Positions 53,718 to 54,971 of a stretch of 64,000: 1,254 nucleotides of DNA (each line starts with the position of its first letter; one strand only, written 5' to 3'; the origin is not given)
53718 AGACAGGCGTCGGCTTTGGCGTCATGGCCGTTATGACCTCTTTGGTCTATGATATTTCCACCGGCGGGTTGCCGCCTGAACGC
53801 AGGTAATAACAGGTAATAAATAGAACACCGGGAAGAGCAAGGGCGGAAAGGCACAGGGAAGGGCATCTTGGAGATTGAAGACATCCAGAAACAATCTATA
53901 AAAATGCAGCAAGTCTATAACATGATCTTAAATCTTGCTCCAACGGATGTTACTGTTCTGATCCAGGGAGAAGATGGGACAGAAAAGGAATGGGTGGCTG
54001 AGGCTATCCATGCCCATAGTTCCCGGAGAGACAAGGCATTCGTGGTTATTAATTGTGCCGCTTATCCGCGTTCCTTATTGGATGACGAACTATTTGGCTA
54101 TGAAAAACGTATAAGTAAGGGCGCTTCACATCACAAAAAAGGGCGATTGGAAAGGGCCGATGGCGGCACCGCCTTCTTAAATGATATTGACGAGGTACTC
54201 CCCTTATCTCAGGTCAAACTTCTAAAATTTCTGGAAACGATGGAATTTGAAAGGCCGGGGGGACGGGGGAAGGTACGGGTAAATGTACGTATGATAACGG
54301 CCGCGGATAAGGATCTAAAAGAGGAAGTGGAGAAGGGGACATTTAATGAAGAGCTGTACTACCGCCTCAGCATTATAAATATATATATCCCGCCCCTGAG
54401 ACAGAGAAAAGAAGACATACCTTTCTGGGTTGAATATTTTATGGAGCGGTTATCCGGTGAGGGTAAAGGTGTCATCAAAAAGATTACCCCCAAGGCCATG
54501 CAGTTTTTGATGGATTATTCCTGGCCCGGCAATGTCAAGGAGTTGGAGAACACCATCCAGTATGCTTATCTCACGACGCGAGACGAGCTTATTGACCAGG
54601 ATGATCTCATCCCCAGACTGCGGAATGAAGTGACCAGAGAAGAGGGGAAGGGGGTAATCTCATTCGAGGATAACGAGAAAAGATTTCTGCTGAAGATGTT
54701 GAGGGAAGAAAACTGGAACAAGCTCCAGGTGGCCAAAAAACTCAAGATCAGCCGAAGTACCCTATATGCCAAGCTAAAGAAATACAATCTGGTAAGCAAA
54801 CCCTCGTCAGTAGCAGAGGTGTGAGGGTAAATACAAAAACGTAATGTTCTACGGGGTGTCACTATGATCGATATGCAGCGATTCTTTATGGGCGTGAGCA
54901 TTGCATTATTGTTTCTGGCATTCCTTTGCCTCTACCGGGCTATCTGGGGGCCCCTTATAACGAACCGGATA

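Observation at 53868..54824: Catalytically dead sigma54-activator paralogue encoded in the middle of the mrp-type operon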

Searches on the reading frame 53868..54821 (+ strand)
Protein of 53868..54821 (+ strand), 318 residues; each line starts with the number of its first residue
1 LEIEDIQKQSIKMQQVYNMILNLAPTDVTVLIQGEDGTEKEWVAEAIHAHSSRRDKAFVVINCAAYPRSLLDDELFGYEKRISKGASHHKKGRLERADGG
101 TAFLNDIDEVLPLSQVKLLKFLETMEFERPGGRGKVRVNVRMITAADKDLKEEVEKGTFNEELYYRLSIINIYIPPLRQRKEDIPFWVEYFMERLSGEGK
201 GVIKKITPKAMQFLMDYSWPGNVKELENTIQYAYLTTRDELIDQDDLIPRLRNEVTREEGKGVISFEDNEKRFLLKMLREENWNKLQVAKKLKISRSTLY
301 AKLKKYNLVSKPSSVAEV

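Call 5: search_protein_families(library=pfam, proteins=[window:53868-54821:+], max_evalue=0.01)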
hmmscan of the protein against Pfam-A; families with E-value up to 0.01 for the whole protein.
window:53868-54821:+ (318 aa): 10 families
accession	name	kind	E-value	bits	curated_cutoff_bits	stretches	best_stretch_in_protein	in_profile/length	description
PF00158.32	Sigma54_activat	-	2e-53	180.9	20.2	1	8-172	3-167/168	Sigma-54 interaction domain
PF25601.1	AAA_lid_14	-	2.5e-23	82.1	27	1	178-258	1-81/87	AAA+ ATPase lid domain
PF14532.12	Sigma54_activ_2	-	1.3e-19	71.3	25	1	10-177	4-138/138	Sigma-54 interaction domain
PF02954.25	HTH_8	-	4.1e-11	42.9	22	1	266-306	2-42/42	Bacterial regulatory protein, Fis family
PF07728.20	AAA_5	-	4.9e-05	23.8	22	1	30-143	2-118/139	AAA domain (dynein-related subfamily)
PF02796.21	HTH_7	-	0.0036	17.8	23.8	1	283-304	22-43/45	Helix-turn-helix domain of resolvase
PF01978.25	TrmB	-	0.0039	17.5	25.6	0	265-305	5-45/68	Sugar-specific transcriptional regulator TrmB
PF13556.12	HTH_30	-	0.0052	17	27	0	276-305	6-35/59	PucR C-terminal helix-turn-helix domain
PF12844.13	HTH_19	-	0.0053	17.1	30.2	0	273-301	3-31/64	Helix-turn-helix domain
PF13309.12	HTH_22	-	0.0076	16.7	29.6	0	253-304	7-63/63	HTH domain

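Call 6: find_homologous_proteins(query=window:53868-54821:+, max_evalue=1e-20)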
Query window:53868-54821:+ (318 aa): 7735 proteins with E <= 1e-20 among 8000 candidates; the best 120 are listed.
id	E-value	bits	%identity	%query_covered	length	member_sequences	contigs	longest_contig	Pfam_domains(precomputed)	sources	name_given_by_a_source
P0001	1.2e-206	703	100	100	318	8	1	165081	PF00158.33,PF25601.2,PF02954.26,PF14532.13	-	-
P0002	3.5e-201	685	97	100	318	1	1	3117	PF00158.33,PF25601.2,PF02954.26,PF14532.13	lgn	-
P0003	6.9e-201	684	96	100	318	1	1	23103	PF00158.33,PF25601.2,PF02954.26,PF14532.13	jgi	-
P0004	7.3e-199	678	96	99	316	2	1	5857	PF00158.33,PF25601.2,PF02954.26,PF14532.13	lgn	-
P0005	3.4e-191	652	92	100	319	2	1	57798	PF00158.33,PF25601.2,PF02954.26,PF14532.13,PF07728.21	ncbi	ncbi:MAG: sigma-54 dependent transcriptional regulator [Thermodesulfobacteriota bacterium]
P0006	7.3e-182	622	87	99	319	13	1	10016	PF00158.33,PF25601.2,PF02954.26,PF14532.13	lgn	-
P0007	1.7e-181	621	87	100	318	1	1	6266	PF00158.33,PF25601.2,PF02954.26,PF14532.13,PF07728.21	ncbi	-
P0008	2.3e-176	604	85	100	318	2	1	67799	PF00158.33,PF25601.2,PF02954.26,PF14532.13,PF07728.21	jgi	jgi:DNA-binding NtrC family response regulator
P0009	6.9e-173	592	83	100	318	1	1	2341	PF00158.33,PF25601.2,PF02954.26,PF14532.13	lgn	-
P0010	8.1e-173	592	87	96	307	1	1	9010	PF00158.33,PF25601.2,PF02954.26,PF14532.13,PF07728.21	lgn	-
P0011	5.9e-171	586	82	99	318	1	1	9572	PF00158.33,PF25601.2,PF02954.26,PF14532.13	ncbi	-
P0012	6.8e-170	583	87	94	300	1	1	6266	PF00158.33,PF25601.2,PF02954.26,PF14532.13,PF07728.21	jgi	jgi:two-component system response regulator HydG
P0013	3.9e-165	567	87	91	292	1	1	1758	PF00158.33,PF25601.2,PF02954.26,PF14532.13,PF07728.21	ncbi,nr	ncbi:MAG: sigma-54 dependent transcriptional regulator, partial [Deltaproteobacteria bacterium]|nr:s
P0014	3.6e-158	544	82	94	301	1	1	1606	PF00158.33,PF25601.2,PF02954.26,PF14532.13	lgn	-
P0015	4.5e-156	537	78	100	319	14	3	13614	PF00158.33,PF25601.2,PF02954.26,PF14532.13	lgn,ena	-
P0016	1.1e-154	533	80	96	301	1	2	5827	PF00158.33,PF25601.2,PF02954.26,PF14532.13,PF07728.21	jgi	jgi:DNA-binding NtrC family response regulator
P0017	1.7e-151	522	79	94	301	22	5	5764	PF00158.33,PF25601.2,PF02954.26,PF14532.13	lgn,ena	-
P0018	4.7e-144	498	71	100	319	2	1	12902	PF00158.33,PF25601.2,PF02954.26,PF14532.13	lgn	-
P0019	4.4e-115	403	60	97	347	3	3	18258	PF00158.33,PF25601.2,PF02954.26,PF14532.13,PF07728.21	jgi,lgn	jgi:DNA-binding NtrC family response regulator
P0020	6.9e-114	399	56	99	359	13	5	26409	PF00158.33,PF25601.2,PF02954.26,PF14532.13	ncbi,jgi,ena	-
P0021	8.2e-114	398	59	98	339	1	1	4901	PF00158.33,PF25601.2,PF02954.26,PF14532.13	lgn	-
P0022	1.0e-113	398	57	98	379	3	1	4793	PF00158.33,PF25601.2,PF02954.26,PF14532.13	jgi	-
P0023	1.4e-113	398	57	98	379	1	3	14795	PF00158.33,PF25601.2,PF02954.26,PF14532.13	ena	-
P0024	1.4e-113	398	57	98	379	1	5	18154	PF00158.33,PF25601.2,PF02954.26,PF14532.13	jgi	-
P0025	1.6e-113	397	59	98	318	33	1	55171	PF00158.33,PF25601.2,PF02954.26,PF14532.13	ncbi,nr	ncbi:MAG: sigma-54 dependent transcriptional regulator [Deltaproteobacteria bacterium]|nr:sigma-54 d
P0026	5.0e-113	396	58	98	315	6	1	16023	PF00158.33,PF25601.2,PF02954.26,PF14532.13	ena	-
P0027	1.1e-111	391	57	98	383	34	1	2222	PF00158.33,PF25601.2,PF02954.26,PF14532.13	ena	-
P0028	1.3e-111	391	57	98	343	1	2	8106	PF00158.33,PF25601.2,PF02954.26,PF14532.13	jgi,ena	-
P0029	2.0e-111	391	58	98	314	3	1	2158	PF00158.33,PF25601.2,PF02954.26,PF14532.13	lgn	-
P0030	3.7e-111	390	59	97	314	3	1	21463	PF00158.33,PF25601.2,PF02954.26,PF14532.13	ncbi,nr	ncbi:MAG: sigma-54-dependent Fis family transcriptional regulator [Deltaproteobacteria bacterium]|nr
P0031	7.0e-111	389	57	99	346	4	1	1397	PF00158.33,PF25601.2,PF02954.26,PF14532.13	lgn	-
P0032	1.1e-109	385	56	97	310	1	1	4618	PF00158.33,PF25601.2,PF02954.26,PF14532.13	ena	-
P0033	1.9e-108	381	57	98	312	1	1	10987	PF00158.33,PF25601.2,PF02954.26,PF14532.13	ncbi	ncbi:MAG: sigma 54-interacting transcriptional regulator [Desulfobacterales bacterium]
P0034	3.0e-108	380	56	97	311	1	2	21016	PF00158.33,PF25601.2,PF02954.26,PF14532.13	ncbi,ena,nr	ncbi:MAG: sigma-54-dependent Fis family transcriptional regulator [Desulfobacterales bacterium]|nr:s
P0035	4.3e-108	380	56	97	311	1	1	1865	PF00158.33,PF25601.2,PF02954.26,PF14532.13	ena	-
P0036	5.7e-108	379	56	97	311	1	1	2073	PF00158.33,PF25601.2,PF02954.26,PF14532.13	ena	-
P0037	1.3e-107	378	56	97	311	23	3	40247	PF00158.33,PF25601.2,PF02954.26,PF14532.13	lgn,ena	-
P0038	1.6e-107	378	56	97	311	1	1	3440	PF00158.33,PF25601.2,PF02954.26,PF14532.13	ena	-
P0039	2.1e-107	377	56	97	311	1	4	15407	PF00158.33,PF25601.2,PF02954.26,PF14532.13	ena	-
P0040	2.7e-107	377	55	97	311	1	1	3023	PF00158.33,PF25601.2,PF02954.26,PF14532.13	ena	-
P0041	4.7e-107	376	57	97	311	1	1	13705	PF00158.33,PF25601.2,PF02954.26,PF14532.13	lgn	-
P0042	6.6e-107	376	55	97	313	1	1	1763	PF00158.33,PF25601.2,PF02954.26,PF14532.13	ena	-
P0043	7.2e-107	376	56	97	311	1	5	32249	PF00158.33,PF25601.2,PF02954.26,PF14532.13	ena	-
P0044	7.7e-107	375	55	97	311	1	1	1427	PF00158.33,PF25601.2,PF02954.26,PF14532.13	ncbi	-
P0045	1.0e-106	375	55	98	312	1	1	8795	PF00158.33,PF25601.2,PF02954.26,PF14532.13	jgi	jgi:two-component system response regulator HydG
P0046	1.0e-106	375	55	97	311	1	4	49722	PF00158.33,PF25601.2,PF02954.26,PF14532.13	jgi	jgi:DNA-binding NtrC family response regulator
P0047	1.3e-106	375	56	97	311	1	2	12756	PF00158.33,PF25601.2,PF02954.26,PF14532.13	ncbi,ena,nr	ncbi:MAG: sigma-54 dependent transcriptional regulator [Desulfobacterales bacterium]|nr:sigma-54 dep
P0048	2.5e-106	374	55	97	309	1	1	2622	PF00158.33,PF25601.2,PF02954.26,PF14532.13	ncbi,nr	ncbi:MAG: sigma-54 dependent transcriptional regulator, partial [Desulfobacterales bacterium]|nr:sig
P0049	3.0e-106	374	55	97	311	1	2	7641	PF00158.33,PF25601.2,PF02954.26,PF14532.13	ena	-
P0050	3.0e-106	374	57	97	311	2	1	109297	PF00158.33,PF25601.2,PF02954.26,PF14532.13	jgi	jgi:two-component system response regulator HydG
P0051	4.0e-106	373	55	97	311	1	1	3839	PF00158.33,PF25601.2,PF02954.26,PF14532.13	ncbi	-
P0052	5.1e-106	373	55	97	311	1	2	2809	PF00158.33,PF25601.2,PF02954.26,PF14532.13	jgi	-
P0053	9.6e-106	372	55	97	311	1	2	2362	PF00158.33,PF25601.2,PF02954.26,PF14532.13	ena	-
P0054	2.2e-105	371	55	97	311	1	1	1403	PF00158.33,PF25601.2,PF02954.26,PF14532.13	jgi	jgi:DNA-binding NtrC family response regulator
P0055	2.4e-105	371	55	97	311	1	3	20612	PF00158.33,PF25601.2,PF02954.26,PF14532.13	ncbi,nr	ncbi:MAG: sigma-54-dependent Fis family transcriptional regulator [Deltaproteobacteria bacterium]|nr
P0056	2.6e-105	370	54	97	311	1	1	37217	PF00158.33,PF25601.2,PF02954.26,PF14532.13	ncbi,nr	ncbi:MAG: sigma-54 dependent transcriptional regulator [Deltaproteobacteria bacterium]|nr:sigma-54 d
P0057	3.0e-105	370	55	97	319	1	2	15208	PF00158.33,PF25601.2,PF02954.26,PF14532.13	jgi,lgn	jgi:transcriptional regulator with PAS, ATPase and Fis domain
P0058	3.8e-105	370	57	95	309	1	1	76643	PF00158.33,PF25601.2,PF02954.26,PF14532.13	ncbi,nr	ncbi:MAG: sigma-54 dependent transcriptional regulator [Candidatus Desulfofervidaceae bacterium]|nr:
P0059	4.2e-105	370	55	97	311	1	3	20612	PF00158.33,PF25601.2,PF02954.26,PF14532.13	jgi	-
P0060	5.6e-105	369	55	97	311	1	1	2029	PF00158.33,PF25601.2,PF02954.26,PF14532.13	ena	-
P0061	6.9e-105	369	55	97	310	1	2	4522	PF00158.33,PF25601.2,PF02954.26,PF14532.13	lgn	-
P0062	7.4e-105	369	55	97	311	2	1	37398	PF00158.33,PF25601.2,PF02954.26,PF14532.13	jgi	-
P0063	1.0e-104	369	57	93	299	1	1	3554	PF00158.33,PF25601.2,PF02954.26,PF14532.13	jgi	jgi:two-component system response regulator HydG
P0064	1.2e-104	368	53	97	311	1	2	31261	PF00158.33,PF25601.2,PF02954.26,PF14532.13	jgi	-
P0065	4.1e-104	367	55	97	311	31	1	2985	PF00158.33,PF25601.2,PF02954.26,PF14532.13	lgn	-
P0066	4.5e-104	366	55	97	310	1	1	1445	PF00158.33,PF25601.2,PF02954.26,PF14532.13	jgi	jgi:DNA-binding NtrC family response regulator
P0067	1.1e-103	365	55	92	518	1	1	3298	PF00158.33,PF25601.2,PF02954.26,PF14532.13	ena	-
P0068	2.1e-103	364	57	94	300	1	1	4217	PF00158.33,PF25601.2,PF02954.26,PF14532.13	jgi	-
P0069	2.4e-103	364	56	94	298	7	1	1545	PF00158.33,PF25601.2,PF02954.26,PF14532.13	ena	-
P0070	2.5e-102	361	58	93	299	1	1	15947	PF00158.33,PF25601.2,PF02954.26,PF14532.13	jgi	jgi:two-component system response regulator HydG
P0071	2.8e-102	361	54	95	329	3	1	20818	PF00158.33,PF25601.2,PF02954.26,PF14532.13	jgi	-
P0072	5.5e-102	360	56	93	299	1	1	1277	PF00158.33,PF25601.2,PF02954.26,PF14532.13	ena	-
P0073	1.3e-101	358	55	93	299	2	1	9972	PF00158.33,PF25601.2,PF02954.26,PF14532.13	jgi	jgi:two-component system response regulator HydG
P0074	1.3e-100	355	55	94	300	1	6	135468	PF00158.33,PF25601.2,PF02954.26,PF14532.13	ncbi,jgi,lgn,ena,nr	ncbi:MAG TPA: sigma-54 dependent transcriptional regulator [Anaerolineae bacterium]|nr:sigma-54 depe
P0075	1.3e-99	352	55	94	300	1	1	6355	PF00158.33,PF25601.2,PF02954.26,PF14532.13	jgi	jgi:two-component system response regulator HydG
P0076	2.0e-99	351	55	89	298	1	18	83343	PF00158.33,PF25601.2,PF02954.26,PF14532.13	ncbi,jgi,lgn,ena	-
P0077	6.7e-99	349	55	94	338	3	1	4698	PF00158.33,PF25601.2,PF02954.26,PF14532.13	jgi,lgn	-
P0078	6.7e-99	349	56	92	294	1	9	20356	PF00158.33,PF25601.2,PF02954.26,PF14532.13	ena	-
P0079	9.4e-99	349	56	92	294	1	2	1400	PF00158.33,PF25601.2,PF02954.26,PF14532.13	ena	-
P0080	1.1e-98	349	54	94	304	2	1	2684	PF00158.33,PF25601.2,PF02954.26,PF14532.13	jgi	jgi:two-component system response regulator HydG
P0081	1.3e-98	348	57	92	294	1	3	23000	PF00158.33,PF25601.2,PF02954.26,PF14532.13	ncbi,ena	-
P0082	2.0e-98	348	55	93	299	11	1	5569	PF00158.33,PF25601.2,PF02954.26,PF14532.13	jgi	jgi:DNA-binding NtrC family response regulator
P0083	2.1e-98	348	55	92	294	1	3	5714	PF00158.33,PF25601.2,PF02954.26,PF14532.13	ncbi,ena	-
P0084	9.0e-98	346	55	92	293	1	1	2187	PF00158.33,PF25601.2,PF02954.26,PF14532.13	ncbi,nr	ncbi:MAG: sigma-54-dependent Fis family transcriptional regulator [Deltaproteobacteria bacterium]|nr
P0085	2.2e-97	344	54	93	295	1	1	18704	PF00158.33,PF25601.2,PF02954.26,PF14532.13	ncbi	-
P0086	3.6e-97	344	56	92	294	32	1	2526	PF00158.33,PF25601.2,PF02954.26,PF14532.13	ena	-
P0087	1.5e-96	342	56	92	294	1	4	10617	PF00158.33,PF25601.2,PF02954.26,PF14532.13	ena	-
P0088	1.6e-96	342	55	92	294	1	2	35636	PF00158.33,PF25601.2,PF02954.26,PF14532.13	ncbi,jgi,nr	ncbi:MAG: sigma-54-dependent Fis family transcriptional regulator [Deltaproteobacteria bacterium]|nr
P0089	1.9e-96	341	54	92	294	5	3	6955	PF00158.33,PF25601.2,PF02954.26,PF14532.13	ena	-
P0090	8.5e-96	339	55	92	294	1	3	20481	PF00158.33,PF25601.2,PF02954.26,PF14532.13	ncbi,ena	-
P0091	1.9e-95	338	54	92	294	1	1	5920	PF00158.33,PF25601.2,PF02954.26,PF14532.13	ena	-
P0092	5.6e-95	337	53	92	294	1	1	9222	PF00158.33,PF25601.2,PF02954.26,PF14532.13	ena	-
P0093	7.7e-95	336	53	92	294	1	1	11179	PF00158.33,PF25601.2,PF02954.26,PF14532.13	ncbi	-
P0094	1.2e-88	316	48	98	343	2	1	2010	PF00158.33,PF07724.21,PF25601.2,PF02954.26,PF18024.8,PF00004.36,PF14532.13,PF07728.21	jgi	jgi:two-component system response regulator HydG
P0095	7.5e-88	313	48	96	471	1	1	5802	PF00158.33,PF07724.21,PF25601.2,PF02954.26,PF14532.13,PF07728.21,PF00072.31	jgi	jgi:DNA-binding NtrC family response regulator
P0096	1.7e-87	312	50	95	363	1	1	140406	PF00158.33,PF07724.21,PF25601.2,PF02954.26,PF14532.13,PF07728.21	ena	-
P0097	3.2e-87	311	48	98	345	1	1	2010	PF00158.33,PF07724.21,PF25601.2,PF02954.26,PF00004.36,PF14532.13,PF07728.21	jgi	jgi:transcriptional regulator with GAF, ATPase, and Fis domain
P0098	1.6e-86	309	47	98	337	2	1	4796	PF00158.33,PF07724.21,PF25601.2,PF02954.26,PF14532.13,PF07728.21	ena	-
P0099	6.1e-86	307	49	95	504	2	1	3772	PF00158.33,PF07724.21,PF25601.2,PF02954.26,PF00004.36,PF14532.13,PF07728.21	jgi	jgi:two-component system response regulator HydG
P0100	6.5e-86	307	47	98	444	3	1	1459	PF00158.33,PF07724.21,PF25601.2,PF02954.26,PF18024.8,PF00004.36,PF14532.13,PF07728.21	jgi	jgi:two-component system response regulator HydG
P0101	9.3e-86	306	49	93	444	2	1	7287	PF00158.33,PF25601.2,PF02954.26,PF00004.36,PF14532.13,PF07728.21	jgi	jgi:two-component system response regulator HydG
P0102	1.3e-85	306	48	95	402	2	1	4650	PF00158.33,PF07724.21,PF25601.2,PF02954.26,PF00004.36,PF14532.13,PF07728.21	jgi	jgi:two-component system response regulator HydG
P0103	1.3e-85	306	49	94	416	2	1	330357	PF00158.33,PF07724.21,PF25601.2,PF02954.26,PF00004.36,PF14532.13,PF07728.21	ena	-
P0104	2.7e-85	305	47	95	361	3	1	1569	PF00158.33,PF07724.21,PF25601.2,PF02954.26,PF00004.36,PF14532.13,PF07728.21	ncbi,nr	ncbi:MAG: sigma-54-dependent Fis family transcriptional regulator, partial [Proteobacteria bacterium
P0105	6.8e-85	303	49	94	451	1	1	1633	PF00158.33,PF07724.21,PF25601.2,PF02954.26,PF14532.13,PF07728.21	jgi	jgi:two-component system response regulator HydG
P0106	1.1e-84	303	49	93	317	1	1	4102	PF00158.33,PF07724.21,PF25601.2,PF02954.26,PF00004.36,PF14532.13,PF07728.21,PF13191.13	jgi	jgi:two-component system response regulator HydG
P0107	1.3e-84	303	49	95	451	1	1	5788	PF00158.33,PF07724.21,PF25601.2,PF02954.26,PF14532.13,PF07728.21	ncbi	ncbi:MAG: sigma-54 dependent transcriptional regulator, partial [Pseudomonadota bacterium]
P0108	4.4e-84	301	47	96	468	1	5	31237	PF00158.33,PF07724.21,PF25601.2,PF02954.26,PF14532.13,PF07728.21,PF00072.31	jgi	jgi:DNA-binding NtrC family response regulator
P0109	4.5e-84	301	46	98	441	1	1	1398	PF00158.33,PF25601.2,PF02954.26,PF00004.36,PF14532.13,PF07728.21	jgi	-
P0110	1.7e-83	299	46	96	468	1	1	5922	PF00158.33,PF07724.21,PF25601.2,PF02954.26,PF14532.13,PF07728.21,PF00072.31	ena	-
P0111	3.6e-83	298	49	95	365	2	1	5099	PF00158.33,PF07724.21,PF25601.2,PF02954.26,PF00004.36,PF14532.13,PF07728.21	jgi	jgi:two-component system response regulator HydG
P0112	6.8e-83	297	47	95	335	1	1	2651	PF00158.33,PF07724.21,PF25601.2,PF02954.26,PF14532.13,PF07728.21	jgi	-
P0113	8.1e-83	297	48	95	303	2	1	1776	PF00158.33,PF07724.21,PF25601.2,PF02954.26,PF00004.36,PF14532.13,PF07728.21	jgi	jgi:two-component system response regulator HydG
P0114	2.4e-82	295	48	97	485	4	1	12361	PF13426.14,PF13188.14,PF00004.36,PF14532.13,PF07728.21,PF00158.33,PF07724.21,PF25601.2,PF02954.26,PF18024.8,PF08448.17,PF00989.32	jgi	-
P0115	3.5e-82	295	47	96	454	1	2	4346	PF00158.33,PF25601.2,PF02954.26,PF14532.13,PF07728.21,PF00072.31,PF01078.28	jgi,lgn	-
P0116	4.1e-82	294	48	93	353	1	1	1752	PF00158.33,PF07724.21,PF25601.2,PF02954.26,PF00004.36,PF14532.13,PF07728.21,PF13191.13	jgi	jgi:two-component system response regulator HydG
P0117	8.1e-82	293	47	94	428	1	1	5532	PF00158.33,PF07724.21,PF25601.2,PF02954.26,PF14532.13,PF07728.21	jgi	-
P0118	8.1e-82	293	47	94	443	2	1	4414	PF00158.33,PF25601.2,PF02954.26,PF00004.36,PF14532.13,PF07728.21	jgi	jgi:two-component system response regulator HydG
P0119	8.3e-82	293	46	98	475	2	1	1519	PF00158.33,PF06068.20,PF25601.2,PF02954.26,PF14532.13,PF07728.21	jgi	jgi:DNA-binding NtrC family response regulator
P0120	1.3e-81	293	47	93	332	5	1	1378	PF00158.33,PF07724.21,PF06068.20,PF25601.2,PF02954.26,PF14532.13,PF07728.21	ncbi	-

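Call 10: find_encoding_contigs(protein=P0005, flank=10000, max_places=2)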
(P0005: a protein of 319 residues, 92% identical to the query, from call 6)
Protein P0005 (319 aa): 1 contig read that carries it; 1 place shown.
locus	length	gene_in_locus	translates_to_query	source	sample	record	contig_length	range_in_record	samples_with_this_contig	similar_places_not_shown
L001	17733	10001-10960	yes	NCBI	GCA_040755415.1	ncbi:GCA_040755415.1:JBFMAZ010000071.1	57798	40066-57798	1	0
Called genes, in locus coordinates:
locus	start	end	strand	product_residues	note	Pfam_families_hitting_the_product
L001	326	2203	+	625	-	PF00072:Response_reg, PF00158:Sigma54_activat, PF14532:Sigma54_activ_2, PF07728:AAA_5, PF25601:AAA_lid_14, PF02954:HTH_8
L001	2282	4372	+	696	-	PF21563:Mcp40H-20_sensor (faint), PF00672:HAMP (faint), PF00989:PAS, PF13188:PAS_8, PF13426:PAS_9, PF00512:HisKA, PF02518:HATPase_c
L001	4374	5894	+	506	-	PF00072:Response_reg, PF00989:PAS, PF13426:PAS_9, PF02518:HATPase_c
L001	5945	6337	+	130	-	PF00072:Response_reg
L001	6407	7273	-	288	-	PF00582:Usp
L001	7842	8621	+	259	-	PF00582:Usp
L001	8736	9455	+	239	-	PF01899:MNHE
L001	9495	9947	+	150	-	PF04039:MnhB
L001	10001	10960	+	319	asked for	PF00158:Sigma54_activat, PF14532:Sigma54_activ_2, PF07728:AAA_5 (faint), PF25601:AAA_lid_14, PF02954:HTH_8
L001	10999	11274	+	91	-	PF04066:MrpF_PhaF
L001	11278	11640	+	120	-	PF03334:PhaG_MnhG_YufB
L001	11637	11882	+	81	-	PF13244:MbhD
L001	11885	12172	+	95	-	PF20501:MbhE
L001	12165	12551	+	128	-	PF00420:Oxidored_q2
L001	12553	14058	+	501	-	PF00361:Proton_antipo_M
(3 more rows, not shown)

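Call 11: find_encoding_contigs(protein=P0008, flank=10000, max_places=2)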
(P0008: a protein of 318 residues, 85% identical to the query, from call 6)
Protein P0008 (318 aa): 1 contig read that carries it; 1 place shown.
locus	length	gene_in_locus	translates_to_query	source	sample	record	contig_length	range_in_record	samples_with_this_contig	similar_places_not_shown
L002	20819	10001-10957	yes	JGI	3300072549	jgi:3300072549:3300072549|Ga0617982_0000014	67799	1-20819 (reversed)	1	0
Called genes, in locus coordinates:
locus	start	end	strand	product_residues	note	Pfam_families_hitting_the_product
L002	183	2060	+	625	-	PF00072:Response_reg, PF00158:Sigma54_activat, PF14532:Sigma54_activ_2, PF07728:AAA_5 (weak), PF25601:AAA_lid_14, PF02954:HTH_8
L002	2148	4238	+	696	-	PF21563:Mcp40H-20_sensor (weak), PF00989:PAS, PF08448:PAS_4 (weak), PF13188:PAS_8, PF13426:PAS_9, PF00512:HisKA (weak), PF02518:HATPase_c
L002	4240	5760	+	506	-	PF00072:Response_reg, PF00989:PAS, PF13426:PAS_9 (weak), PF02518:HATPase_c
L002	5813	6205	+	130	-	PF00072:Response_reg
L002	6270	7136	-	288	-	PF00582:Usp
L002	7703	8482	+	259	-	PF00582:Usp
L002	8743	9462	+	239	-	PF01899:MNHE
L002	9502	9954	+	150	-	PF04039:MnhB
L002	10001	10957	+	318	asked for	PF00158:Sigma54_activat, PF14532:Sigma54_activ_2, PF07728:AAA_5 (weak), PF25601:AAA_lid_14, PF02954:HTH_8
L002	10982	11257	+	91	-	PF04066:MrpF_PhaF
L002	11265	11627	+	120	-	PF03334:PhaG_MnhG_YufB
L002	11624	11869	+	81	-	PF13244:MbhD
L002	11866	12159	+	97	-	PF20501:MbhE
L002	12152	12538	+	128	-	PF00420:Oxidored_q2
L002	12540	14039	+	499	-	PF00361:Proton_antipo_M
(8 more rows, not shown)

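Call 12: find_encoding_contigs(protein=P0018, flank=10000, max_places=1)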
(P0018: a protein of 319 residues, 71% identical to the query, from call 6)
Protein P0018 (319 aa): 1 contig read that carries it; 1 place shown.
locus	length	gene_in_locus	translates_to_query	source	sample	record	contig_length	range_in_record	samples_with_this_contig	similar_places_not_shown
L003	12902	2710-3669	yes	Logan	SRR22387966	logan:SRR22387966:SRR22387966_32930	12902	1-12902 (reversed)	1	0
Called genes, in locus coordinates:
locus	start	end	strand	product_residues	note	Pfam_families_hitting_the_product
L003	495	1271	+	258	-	PF00582:Usp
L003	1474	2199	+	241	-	PF01899:MNHE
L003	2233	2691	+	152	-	PF04039:MnhB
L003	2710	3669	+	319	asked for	PF00158:Sigma54_activat, PF14532:Sigma54_activ_2, PF25601:AAA_lid_14, PF02954:HTH_8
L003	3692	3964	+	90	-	PF04066:MrpF_PhaF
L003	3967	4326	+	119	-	PF03334:PhaG_MnhG_YufB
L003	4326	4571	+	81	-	PF13244:MbhD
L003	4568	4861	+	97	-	PF20501:MbhE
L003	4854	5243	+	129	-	PF00420:Oxidored_q2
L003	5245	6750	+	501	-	PF00361:Proton_antipo_M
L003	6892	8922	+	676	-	PF00662:Proton_antipo_N, PF00361:Proton_antipo_M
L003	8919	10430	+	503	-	PF00361:Proton_antipo_M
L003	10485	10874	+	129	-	-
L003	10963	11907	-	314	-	-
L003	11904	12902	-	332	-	?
